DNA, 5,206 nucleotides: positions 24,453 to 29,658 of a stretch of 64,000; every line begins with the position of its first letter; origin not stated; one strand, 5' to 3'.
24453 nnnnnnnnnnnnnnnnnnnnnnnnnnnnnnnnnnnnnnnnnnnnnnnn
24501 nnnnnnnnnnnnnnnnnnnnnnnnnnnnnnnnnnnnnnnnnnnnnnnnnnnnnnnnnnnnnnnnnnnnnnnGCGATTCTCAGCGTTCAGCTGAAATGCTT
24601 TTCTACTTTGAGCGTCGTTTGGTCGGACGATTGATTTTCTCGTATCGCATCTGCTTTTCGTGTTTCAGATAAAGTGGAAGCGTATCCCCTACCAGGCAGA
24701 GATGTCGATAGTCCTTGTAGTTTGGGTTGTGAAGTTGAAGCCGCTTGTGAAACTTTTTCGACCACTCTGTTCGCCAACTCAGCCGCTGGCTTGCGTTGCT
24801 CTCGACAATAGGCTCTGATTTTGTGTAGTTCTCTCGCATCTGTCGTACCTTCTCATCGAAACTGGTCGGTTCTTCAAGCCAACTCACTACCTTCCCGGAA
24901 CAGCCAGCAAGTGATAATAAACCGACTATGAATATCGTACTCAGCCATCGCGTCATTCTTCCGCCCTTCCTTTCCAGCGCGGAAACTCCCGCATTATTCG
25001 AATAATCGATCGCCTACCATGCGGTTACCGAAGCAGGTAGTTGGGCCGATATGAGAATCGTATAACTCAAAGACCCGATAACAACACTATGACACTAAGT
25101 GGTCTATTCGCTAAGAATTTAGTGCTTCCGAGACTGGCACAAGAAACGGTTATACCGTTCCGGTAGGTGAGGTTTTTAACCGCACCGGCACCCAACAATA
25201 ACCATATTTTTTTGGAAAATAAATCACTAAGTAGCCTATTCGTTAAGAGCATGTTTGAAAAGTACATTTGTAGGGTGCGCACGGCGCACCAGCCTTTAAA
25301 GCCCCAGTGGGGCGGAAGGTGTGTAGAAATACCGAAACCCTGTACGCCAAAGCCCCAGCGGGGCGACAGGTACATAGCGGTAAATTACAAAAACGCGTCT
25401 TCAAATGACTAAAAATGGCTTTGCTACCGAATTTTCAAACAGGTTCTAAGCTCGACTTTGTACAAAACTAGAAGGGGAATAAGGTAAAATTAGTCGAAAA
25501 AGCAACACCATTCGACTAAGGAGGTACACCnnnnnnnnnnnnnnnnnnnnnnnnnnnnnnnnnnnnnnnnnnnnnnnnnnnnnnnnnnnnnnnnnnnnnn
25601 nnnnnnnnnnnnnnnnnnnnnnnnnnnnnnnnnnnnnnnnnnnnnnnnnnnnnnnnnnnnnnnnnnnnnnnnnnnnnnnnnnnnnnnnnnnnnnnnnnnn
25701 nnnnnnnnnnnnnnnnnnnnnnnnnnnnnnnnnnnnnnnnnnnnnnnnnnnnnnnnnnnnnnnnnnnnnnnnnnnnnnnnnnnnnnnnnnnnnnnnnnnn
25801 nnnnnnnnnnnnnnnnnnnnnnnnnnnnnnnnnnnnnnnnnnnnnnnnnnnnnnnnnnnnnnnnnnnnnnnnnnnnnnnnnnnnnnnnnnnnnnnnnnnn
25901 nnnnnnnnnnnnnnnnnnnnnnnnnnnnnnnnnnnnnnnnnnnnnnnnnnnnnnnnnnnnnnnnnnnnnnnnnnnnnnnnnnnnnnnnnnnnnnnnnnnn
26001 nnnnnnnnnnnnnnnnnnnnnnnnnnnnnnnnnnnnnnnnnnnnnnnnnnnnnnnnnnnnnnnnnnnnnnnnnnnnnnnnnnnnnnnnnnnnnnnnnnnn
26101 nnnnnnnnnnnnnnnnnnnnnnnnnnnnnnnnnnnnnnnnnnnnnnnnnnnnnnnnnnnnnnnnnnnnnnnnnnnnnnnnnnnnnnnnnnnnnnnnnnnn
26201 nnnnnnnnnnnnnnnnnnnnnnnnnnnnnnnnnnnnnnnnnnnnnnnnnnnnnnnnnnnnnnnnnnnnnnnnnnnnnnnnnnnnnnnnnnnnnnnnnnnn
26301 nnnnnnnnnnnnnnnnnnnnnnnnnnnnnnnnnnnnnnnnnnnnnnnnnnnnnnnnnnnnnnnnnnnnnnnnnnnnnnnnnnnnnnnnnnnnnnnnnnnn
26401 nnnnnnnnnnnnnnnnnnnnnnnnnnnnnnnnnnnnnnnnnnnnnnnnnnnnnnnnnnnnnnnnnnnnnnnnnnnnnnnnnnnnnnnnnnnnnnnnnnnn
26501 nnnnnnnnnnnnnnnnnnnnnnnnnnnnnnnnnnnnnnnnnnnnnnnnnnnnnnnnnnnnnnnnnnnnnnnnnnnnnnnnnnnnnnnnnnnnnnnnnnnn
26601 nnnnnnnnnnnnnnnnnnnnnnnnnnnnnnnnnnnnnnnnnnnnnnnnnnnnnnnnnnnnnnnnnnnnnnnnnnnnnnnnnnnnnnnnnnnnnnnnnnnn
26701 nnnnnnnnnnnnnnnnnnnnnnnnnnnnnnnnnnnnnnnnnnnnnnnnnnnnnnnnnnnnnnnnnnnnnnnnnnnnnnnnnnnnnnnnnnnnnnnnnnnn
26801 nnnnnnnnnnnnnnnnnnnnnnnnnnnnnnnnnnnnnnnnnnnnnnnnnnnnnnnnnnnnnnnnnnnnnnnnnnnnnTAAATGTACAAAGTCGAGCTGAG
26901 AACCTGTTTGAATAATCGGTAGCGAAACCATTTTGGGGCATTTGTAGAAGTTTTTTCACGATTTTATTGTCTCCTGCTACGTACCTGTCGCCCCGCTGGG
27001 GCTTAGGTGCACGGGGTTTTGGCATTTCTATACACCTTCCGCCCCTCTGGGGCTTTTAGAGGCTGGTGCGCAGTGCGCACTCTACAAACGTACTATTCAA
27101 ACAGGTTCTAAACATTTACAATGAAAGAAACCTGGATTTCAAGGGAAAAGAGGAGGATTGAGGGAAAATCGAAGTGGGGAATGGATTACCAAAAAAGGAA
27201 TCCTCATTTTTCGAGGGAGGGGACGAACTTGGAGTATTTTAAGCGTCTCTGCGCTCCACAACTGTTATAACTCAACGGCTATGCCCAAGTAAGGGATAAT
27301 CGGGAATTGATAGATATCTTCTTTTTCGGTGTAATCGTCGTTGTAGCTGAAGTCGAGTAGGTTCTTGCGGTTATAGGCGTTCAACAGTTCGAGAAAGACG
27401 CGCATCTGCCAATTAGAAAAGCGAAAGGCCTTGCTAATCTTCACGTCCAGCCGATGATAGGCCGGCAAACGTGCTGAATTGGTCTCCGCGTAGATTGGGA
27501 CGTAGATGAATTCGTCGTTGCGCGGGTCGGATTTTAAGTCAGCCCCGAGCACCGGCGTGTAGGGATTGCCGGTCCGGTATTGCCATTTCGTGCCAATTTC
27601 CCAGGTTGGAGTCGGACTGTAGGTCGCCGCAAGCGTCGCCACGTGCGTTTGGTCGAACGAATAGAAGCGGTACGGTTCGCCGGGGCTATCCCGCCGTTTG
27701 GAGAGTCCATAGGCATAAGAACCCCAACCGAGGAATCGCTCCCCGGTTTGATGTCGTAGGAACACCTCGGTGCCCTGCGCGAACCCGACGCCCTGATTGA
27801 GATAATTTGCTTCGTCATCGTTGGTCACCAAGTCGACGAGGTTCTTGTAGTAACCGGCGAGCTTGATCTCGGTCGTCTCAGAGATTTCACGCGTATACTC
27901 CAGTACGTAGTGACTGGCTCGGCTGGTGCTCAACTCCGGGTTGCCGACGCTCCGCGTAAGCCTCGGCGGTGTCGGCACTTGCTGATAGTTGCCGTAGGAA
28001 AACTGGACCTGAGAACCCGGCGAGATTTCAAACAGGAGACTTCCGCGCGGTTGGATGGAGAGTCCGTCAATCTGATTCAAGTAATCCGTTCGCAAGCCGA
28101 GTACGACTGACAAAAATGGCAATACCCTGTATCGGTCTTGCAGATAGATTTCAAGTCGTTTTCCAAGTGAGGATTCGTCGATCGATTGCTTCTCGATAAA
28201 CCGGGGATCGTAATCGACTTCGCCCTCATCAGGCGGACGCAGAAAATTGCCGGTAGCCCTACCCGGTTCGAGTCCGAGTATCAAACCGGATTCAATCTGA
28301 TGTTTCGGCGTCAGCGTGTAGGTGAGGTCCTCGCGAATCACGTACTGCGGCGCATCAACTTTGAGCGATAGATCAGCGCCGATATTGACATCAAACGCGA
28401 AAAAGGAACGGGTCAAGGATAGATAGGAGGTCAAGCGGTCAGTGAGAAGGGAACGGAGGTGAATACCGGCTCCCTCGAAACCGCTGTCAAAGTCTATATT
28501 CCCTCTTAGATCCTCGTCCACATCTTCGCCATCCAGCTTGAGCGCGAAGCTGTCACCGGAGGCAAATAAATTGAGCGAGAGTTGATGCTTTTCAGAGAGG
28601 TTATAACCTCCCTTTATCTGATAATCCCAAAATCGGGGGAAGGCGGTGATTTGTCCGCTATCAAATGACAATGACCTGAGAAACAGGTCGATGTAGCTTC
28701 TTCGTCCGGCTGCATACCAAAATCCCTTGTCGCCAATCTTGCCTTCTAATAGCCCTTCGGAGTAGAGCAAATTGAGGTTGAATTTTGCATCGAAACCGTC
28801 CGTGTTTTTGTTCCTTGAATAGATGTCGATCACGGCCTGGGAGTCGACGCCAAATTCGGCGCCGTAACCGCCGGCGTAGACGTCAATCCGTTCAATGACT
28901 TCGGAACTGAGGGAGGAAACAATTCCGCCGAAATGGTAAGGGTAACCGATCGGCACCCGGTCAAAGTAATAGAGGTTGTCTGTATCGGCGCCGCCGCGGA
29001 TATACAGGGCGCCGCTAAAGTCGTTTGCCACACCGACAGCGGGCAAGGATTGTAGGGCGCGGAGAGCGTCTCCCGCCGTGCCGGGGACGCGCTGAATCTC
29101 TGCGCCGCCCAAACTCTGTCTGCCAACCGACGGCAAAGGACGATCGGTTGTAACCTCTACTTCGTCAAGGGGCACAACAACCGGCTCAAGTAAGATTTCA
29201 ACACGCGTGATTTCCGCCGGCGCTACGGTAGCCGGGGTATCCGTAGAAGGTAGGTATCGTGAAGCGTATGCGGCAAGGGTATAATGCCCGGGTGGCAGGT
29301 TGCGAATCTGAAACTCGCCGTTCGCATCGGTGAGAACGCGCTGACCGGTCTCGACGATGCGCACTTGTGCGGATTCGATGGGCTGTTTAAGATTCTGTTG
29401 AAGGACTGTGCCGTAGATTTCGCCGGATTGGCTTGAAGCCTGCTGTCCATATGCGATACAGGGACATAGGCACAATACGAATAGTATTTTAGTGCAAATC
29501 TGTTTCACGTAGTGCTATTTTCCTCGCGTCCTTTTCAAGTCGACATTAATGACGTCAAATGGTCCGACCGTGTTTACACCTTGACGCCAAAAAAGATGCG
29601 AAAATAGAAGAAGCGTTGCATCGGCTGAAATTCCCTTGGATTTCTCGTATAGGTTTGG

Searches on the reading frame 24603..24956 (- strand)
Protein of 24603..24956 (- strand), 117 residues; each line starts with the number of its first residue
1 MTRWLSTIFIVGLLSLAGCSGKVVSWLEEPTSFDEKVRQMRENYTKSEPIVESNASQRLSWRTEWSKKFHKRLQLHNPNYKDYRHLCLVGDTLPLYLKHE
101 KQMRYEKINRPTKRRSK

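Call 3: search_protein_families(library=pfam, proteins=[window:24603-24956:-], max_evalue=0.01)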
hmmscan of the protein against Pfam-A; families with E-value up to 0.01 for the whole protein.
window:24603-24956:- (117 aa): 0 families

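Call 29: search_protein_families(library=ncbifam, proteins=[window:24603-24956:-], max_evalue=0.01)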
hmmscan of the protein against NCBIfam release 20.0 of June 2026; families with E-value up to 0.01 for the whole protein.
window:24603-24956:- (117 aa): 0 families

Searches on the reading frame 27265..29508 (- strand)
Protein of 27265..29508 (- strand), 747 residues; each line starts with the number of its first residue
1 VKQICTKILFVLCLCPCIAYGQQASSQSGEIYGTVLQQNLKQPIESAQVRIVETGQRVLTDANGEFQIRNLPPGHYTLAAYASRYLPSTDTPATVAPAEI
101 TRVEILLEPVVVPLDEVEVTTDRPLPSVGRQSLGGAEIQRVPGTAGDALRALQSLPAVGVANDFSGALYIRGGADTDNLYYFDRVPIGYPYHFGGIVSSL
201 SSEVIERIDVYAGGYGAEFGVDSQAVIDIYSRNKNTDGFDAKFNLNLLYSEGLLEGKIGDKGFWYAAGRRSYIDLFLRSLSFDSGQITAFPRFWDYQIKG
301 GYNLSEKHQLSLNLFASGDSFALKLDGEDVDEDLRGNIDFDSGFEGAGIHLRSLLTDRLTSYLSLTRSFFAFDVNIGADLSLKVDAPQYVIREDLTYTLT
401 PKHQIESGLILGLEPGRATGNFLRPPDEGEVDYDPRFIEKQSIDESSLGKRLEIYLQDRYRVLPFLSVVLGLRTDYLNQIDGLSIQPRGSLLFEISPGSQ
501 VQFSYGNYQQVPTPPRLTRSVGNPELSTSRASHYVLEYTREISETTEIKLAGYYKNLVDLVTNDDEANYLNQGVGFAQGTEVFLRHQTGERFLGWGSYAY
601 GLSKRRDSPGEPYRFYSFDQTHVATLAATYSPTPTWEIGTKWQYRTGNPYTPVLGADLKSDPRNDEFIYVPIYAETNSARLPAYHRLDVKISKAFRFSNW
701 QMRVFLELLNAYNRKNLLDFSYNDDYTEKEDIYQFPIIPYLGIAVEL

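Call 3: search_protein_families(library=pfam, proteins=[window:27265-29508:-], max_evalue=0.01)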
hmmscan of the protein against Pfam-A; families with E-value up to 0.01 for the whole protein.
window:27265-29508:- (747 aa): 6 families
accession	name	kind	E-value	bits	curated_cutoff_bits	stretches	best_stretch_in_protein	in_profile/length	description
PF13620.12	CarboxypepD_reg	-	1.6e-15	57.6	32.3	1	31-107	2-81/82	Carboxypeptidase regulatory-like domain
PF13715.12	CarbopepD_reg_2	-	9.7e-12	45.2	32.2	1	31-119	1-88/88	CarboxypepD_reg-like domain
PF07715.20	Plug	-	9.2e-09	36.2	23.9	1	131-223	10-103/107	TonB-dependent Receptor Plug Domain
PF25183.1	OMP_b-brl_4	-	2.2e-05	23.5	30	0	449-478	365-394/838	Outer membrane beta barrel domain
PF14686.12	fn3_3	-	0.00053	20.2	24.4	1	60-95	31-67/75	Polysaccharide lyase family 4, domain II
PF07495.19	Y_Y_Y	-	0.0061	16.9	26.6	0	57-82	21-46/65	Y_Y_Y domain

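Call 4: search_protein_families(library=ncbifam, proteins=[window:27265-29508:-], max_evalue=0.01)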
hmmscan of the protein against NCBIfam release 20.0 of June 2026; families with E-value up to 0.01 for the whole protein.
window:27265-29508:- (747 aa): 2 families
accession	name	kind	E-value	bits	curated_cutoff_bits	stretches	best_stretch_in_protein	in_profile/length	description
NF052345.1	S_layer_anammox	exception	2.3e-10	38.5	1400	1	26-127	1310-1412/1596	Kustd1514 family S-layer glycoprotein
TIGR04056.1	OMP_RagA_SusC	subfamily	0.00034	19.1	368.25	1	31-120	3-84/981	SusC/RagA family TonB-linked outer membrane protein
